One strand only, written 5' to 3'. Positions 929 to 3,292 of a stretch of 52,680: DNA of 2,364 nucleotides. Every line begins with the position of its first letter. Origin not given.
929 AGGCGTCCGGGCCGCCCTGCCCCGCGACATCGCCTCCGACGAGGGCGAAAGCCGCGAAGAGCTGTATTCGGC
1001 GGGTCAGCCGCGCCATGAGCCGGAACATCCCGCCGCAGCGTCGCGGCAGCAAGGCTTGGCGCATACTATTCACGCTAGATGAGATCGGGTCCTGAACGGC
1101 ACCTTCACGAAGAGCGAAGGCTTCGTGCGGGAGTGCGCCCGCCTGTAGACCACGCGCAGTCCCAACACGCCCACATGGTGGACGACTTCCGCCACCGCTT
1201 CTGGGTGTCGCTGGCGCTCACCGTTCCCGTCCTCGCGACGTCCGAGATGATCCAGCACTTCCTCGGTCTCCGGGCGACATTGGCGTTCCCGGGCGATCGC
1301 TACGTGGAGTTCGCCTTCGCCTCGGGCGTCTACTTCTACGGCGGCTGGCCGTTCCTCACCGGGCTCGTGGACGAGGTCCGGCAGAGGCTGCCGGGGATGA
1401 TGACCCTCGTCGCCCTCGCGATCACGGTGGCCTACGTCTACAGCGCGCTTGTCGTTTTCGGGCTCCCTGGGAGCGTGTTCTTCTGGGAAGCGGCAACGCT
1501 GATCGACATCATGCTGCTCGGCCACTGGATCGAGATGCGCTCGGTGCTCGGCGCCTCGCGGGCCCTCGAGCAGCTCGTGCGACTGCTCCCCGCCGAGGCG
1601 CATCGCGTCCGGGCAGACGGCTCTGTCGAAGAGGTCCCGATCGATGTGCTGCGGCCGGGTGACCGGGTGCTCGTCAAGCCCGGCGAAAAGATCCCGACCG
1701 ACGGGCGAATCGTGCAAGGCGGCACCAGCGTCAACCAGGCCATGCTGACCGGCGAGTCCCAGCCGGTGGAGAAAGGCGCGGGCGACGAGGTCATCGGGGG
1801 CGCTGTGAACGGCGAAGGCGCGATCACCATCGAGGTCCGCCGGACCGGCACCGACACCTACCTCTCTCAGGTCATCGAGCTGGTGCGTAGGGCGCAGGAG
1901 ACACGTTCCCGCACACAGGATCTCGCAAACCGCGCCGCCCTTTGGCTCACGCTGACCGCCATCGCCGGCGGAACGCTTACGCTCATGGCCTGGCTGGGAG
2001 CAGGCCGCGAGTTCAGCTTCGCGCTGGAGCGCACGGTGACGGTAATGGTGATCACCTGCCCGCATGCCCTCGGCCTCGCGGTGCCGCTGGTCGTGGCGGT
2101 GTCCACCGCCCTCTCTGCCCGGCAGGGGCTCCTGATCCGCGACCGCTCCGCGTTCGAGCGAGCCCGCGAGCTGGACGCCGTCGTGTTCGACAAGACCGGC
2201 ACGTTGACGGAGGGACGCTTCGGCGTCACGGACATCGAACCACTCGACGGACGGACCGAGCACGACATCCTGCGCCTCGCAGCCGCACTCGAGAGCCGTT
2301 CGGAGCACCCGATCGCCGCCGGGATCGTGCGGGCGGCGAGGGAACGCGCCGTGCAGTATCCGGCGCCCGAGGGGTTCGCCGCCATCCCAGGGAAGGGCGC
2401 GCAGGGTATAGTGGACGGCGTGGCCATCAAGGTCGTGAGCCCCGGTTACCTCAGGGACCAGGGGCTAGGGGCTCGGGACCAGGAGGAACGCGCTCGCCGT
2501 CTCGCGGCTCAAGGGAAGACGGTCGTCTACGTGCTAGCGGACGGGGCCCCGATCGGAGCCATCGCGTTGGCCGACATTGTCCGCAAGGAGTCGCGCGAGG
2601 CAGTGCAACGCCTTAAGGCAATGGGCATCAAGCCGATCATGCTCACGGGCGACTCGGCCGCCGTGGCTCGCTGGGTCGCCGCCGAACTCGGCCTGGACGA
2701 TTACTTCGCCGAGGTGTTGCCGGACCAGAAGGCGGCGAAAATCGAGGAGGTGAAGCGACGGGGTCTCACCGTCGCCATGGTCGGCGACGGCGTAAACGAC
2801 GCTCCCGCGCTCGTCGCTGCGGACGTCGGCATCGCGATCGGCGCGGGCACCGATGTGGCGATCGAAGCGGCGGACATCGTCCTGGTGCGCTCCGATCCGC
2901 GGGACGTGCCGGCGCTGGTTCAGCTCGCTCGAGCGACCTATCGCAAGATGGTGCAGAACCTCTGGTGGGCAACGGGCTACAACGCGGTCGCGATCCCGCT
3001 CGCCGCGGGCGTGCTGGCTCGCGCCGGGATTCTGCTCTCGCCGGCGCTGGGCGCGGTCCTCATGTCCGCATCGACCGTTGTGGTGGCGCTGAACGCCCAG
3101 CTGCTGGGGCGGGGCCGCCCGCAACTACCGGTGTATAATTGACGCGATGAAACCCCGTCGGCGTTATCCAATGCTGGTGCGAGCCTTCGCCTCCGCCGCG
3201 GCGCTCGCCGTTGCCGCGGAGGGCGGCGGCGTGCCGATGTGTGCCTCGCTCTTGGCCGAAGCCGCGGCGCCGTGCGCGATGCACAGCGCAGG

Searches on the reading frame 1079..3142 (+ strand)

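Call 50: search_protein_families(library=pfam, max_evalue=0.0001, proteins=[window:1079-3142:+])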
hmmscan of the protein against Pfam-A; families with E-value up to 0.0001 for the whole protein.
window:1079-3142:+ (687 aa): 3 families
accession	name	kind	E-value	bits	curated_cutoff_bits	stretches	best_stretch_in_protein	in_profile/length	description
PF00122.25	E1-E2_ATPase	-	1.3e-54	184.9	28.1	1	169-348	2-180/181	E1-E2 ATPase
PF00702.32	Hydrolase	-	1.6e-37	130.2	26.4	1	366-582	2-191/191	haloacid dehalogenase-like hydrolase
PF08282.18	Hydrolase_3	-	1.3e-05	25.5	20.9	0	564-602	205-243/255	haloacid dehalogenase-like hydrolase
